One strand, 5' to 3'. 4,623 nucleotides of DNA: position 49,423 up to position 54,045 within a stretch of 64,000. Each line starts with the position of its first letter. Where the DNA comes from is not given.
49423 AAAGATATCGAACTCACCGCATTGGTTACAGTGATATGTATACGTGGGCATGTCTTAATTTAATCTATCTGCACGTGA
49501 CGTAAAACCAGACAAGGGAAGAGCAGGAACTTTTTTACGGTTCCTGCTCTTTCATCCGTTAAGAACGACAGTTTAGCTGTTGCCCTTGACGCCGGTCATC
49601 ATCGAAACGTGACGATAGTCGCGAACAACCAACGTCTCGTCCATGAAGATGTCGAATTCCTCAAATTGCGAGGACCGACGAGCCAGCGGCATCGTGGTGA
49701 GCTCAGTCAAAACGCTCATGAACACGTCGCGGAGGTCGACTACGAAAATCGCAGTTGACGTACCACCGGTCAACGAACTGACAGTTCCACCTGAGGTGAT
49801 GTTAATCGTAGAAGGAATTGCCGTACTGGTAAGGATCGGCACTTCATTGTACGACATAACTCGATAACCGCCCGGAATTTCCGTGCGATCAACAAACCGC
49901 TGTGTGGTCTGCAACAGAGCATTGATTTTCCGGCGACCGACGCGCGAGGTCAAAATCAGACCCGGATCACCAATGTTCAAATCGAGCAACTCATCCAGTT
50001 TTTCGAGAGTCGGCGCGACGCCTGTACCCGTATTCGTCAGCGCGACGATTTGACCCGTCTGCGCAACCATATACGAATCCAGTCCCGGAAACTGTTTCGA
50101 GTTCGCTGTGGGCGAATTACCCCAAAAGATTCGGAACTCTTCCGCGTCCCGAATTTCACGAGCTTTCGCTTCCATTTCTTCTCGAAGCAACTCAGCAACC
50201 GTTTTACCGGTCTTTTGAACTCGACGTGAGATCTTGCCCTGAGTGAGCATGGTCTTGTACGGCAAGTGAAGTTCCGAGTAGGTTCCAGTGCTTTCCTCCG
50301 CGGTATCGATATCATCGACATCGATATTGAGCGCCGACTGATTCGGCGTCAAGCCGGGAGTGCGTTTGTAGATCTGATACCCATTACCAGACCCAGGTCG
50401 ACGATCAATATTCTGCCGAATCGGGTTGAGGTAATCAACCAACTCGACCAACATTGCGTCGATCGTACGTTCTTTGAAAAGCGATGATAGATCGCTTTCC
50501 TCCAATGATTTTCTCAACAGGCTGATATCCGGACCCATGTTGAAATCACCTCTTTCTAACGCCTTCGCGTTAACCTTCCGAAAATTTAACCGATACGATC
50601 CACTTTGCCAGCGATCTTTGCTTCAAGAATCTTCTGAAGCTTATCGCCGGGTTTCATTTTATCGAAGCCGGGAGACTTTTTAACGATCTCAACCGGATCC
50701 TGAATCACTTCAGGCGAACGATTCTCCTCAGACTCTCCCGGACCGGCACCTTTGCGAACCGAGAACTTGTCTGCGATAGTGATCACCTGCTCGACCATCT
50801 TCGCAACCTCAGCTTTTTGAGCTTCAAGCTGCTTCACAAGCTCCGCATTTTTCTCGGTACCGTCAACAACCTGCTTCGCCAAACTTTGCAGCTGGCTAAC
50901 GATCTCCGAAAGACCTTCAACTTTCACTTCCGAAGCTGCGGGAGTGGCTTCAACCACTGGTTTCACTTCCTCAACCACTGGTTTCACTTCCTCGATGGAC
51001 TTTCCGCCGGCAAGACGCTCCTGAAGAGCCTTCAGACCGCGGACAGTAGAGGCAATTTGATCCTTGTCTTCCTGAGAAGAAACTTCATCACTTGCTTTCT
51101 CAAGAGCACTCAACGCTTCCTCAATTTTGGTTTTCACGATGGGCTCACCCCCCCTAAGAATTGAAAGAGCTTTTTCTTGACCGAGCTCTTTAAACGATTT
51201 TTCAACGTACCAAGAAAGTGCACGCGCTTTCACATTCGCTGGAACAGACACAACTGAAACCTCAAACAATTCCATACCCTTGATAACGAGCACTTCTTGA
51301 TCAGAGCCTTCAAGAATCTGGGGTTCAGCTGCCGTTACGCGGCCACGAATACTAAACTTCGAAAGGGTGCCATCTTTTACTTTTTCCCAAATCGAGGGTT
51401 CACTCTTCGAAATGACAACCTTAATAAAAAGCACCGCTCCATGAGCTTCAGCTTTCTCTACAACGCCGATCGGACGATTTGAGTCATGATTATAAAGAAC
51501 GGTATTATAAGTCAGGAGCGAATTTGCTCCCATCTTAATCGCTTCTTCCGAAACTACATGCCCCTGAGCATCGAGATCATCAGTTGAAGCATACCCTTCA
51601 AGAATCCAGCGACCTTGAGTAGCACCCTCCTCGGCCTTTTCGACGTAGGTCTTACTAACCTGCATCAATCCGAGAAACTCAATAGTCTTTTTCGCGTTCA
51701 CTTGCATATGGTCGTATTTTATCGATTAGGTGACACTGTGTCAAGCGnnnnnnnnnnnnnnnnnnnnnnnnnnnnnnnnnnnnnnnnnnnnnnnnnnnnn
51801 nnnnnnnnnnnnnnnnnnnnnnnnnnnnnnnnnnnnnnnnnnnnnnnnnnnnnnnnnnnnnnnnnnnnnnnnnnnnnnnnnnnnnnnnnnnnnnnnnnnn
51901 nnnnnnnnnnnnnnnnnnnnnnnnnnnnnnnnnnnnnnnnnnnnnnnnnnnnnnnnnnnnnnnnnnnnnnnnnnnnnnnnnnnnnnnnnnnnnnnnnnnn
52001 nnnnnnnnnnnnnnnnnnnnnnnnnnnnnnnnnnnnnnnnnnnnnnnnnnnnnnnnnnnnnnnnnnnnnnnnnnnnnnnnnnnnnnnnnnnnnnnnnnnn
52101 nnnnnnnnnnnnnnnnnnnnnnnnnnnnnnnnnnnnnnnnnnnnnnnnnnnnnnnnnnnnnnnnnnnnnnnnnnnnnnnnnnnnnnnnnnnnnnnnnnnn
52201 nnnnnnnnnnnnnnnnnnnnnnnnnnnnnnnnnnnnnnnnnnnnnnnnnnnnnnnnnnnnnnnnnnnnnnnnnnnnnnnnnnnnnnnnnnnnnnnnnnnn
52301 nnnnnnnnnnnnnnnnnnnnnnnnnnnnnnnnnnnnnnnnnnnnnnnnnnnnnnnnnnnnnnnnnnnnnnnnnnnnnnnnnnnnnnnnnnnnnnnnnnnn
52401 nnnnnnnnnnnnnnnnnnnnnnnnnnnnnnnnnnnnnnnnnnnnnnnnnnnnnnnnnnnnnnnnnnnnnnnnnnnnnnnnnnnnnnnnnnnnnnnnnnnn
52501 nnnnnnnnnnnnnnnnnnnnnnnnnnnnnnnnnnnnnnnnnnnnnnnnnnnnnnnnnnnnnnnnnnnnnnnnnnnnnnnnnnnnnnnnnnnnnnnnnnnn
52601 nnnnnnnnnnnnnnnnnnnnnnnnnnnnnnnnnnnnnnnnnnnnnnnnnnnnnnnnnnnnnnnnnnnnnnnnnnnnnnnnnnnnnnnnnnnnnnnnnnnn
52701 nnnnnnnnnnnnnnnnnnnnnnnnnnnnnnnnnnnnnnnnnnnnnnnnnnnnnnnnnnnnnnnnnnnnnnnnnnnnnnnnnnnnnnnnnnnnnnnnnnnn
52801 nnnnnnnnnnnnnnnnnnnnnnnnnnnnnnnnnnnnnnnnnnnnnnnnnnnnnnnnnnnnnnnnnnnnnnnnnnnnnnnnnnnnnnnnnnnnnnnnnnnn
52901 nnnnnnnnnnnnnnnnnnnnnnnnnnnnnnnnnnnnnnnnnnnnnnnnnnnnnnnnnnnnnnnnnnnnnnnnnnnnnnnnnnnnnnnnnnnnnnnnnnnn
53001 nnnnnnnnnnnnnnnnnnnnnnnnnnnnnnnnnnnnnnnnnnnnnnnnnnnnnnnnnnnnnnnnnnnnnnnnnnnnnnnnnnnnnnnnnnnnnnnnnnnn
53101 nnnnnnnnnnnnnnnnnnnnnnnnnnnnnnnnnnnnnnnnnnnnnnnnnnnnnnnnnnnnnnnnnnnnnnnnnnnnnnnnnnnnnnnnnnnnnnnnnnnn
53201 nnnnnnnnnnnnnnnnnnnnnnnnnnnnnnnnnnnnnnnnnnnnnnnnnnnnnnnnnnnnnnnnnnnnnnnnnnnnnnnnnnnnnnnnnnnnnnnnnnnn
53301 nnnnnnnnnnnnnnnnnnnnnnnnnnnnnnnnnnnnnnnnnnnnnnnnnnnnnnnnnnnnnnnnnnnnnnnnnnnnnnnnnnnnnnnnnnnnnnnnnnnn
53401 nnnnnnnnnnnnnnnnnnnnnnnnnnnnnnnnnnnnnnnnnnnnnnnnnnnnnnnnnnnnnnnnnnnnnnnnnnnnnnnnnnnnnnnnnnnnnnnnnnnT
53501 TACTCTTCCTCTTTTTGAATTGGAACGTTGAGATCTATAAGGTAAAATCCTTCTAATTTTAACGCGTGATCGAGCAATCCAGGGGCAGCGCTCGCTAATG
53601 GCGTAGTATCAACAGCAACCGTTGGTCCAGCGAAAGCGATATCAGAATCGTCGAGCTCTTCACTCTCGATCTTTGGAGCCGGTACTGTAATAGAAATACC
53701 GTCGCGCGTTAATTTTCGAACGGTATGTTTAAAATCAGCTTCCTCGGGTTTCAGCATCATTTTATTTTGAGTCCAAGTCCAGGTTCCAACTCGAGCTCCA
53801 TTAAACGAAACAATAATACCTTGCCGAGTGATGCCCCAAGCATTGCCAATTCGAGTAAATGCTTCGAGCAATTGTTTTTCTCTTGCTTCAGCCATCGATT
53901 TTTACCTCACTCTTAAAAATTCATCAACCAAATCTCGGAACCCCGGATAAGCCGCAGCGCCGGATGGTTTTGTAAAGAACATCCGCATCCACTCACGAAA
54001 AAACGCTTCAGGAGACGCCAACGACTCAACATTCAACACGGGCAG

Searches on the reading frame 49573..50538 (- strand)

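Call 3: search_protein_families(library=pfam, proteins=[window:49573-50538:-], max_evalue=0.1)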
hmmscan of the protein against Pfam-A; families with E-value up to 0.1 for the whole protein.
window:49573-50538:- (321 aa): 1 family
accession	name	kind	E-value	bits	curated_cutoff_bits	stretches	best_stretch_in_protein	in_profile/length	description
PF17236.8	SU10_MCP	-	2.9e-06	27.5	24.1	1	101-317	87-291/292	SU10 major capsid protein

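Call 4: search_protein_families(library=phrogs, proteins=[window:49573-50538:-], max_evalue=0.01)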
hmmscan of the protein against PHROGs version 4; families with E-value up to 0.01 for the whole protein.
window:49573-50538:- (321 aa): 2 families
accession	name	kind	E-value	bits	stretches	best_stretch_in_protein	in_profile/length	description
phrog_212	-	head and packaging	3.3e-15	57.2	1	23-272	17-240/301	major head protein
phrog_25898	-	head and packaging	0.00027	21.1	1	81-296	166-372/394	major head protein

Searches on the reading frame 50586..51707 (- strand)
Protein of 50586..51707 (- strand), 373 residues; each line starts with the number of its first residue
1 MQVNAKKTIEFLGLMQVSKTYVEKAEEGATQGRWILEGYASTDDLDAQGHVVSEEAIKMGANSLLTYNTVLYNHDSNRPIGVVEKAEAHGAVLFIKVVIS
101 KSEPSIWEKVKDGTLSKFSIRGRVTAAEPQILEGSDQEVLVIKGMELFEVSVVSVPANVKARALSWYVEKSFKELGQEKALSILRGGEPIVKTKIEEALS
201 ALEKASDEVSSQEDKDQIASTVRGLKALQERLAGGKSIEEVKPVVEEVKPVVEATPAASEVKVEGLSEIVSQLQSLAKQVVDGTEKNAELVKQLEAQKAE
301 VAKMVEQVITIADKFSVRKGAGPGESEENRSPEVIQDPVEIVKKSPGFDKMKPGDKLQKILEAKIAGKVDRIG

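Call 3: search_protein_families(library=pfam, proteins=[window:50586-51707:-], max_evalue=0.1)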
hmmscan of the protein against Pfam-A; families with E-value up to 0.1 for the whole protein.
window:50586-51707:- (373 aa): 5 families
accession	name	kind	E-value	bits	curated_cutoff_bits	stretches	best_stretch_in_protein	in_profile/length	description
PF04586.22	Peptidase_S78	-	7e-12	46.2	21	1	21-164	3-153/165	Caudovirus prohead serine protease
PF20993.2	CENPH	-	0.00096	19.7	27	1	265-340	85-160/175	CENPH protein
PF25267.1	TANGO6_N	-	0.0082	15.8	27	1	194-290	7-107/300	TANGO6 N-terminal domain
PF14550.11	Peptidase_S78_2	-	0.018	15.5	24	0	97-124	95-122/126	Putative phage serine protease XkdF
PF04849.18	HAP1_N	-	0.054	13.1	33.9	1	204-315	144-252/307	HAP1 N-terminal conserved region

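Call 4: search_protein_families(library=phrogs, proteins=[window:50586-51707:-], max_evalue=0.01)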
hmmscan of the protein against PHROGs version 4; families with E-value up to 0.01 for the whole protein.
window:50586-51707:- (373 aa): 9 families
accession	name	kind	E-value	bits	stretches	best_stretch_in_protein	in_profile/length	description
phrog_80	-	head and packaging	2e-21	77.8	1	30-257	232-452/607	head maturation protease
phrog_617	-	head and packaging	1.8e-16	61.2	1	35-312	27-264/626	major head protein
phrog_9427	-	head and packaging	7.4e-13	49.5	1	35-165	30-167/453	head maturation protease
phrog_21715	-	unknown function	9.9e-11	42.6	1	21-303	5-268/381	-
phrog_4523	-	head and packaging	4.9e-08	33.1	1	67-279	71-242/644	major head and protease protein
phrog_11321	-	unknown function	6.3e-08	33.4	1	70-360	35-307/327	-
phrog_1028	-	head and packaging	1.9e-06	28.6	1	21-81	29-87/591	head maturation protease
phrog_3244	-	head and packaging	3.7e-06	27.9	1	24-220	23-239/326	head maturation protease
phrog_28931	-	unknown function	0.004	17.8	1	200-319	48-167/186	-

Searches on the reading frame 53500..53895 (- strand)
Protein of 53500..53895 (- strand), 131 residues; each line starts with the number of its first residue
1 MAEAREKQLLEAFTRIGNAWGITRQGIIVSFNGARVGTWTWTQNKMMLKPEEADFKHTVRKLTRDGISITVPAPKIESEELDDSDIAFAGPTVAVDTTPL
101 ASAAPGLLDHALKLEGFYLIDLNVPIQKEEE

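Call 3: search_protein_families(library=pfam, proteins=[window:53500-53895:-], max_evalue=0.1)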
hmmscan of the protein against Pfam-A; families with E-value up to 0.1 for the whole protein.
window:53500-53895:- (131 aa): 0 families

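Call 4: search_protein_families(library=phrogs, proteins=[window:53500-53895:-], max_evalue=0.01)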
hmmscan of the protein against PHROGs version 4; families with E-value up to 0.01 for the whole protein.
window:53500-53895:- (131 aa): 0 families

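Call 84: search_protein_families(library=phrogs, proteins=[window:53500-53895:-], max_evalue=0.001)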
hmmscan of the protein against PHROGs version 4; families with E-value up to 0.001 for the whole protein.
window:53500-53895:- (131 aa): 0 families
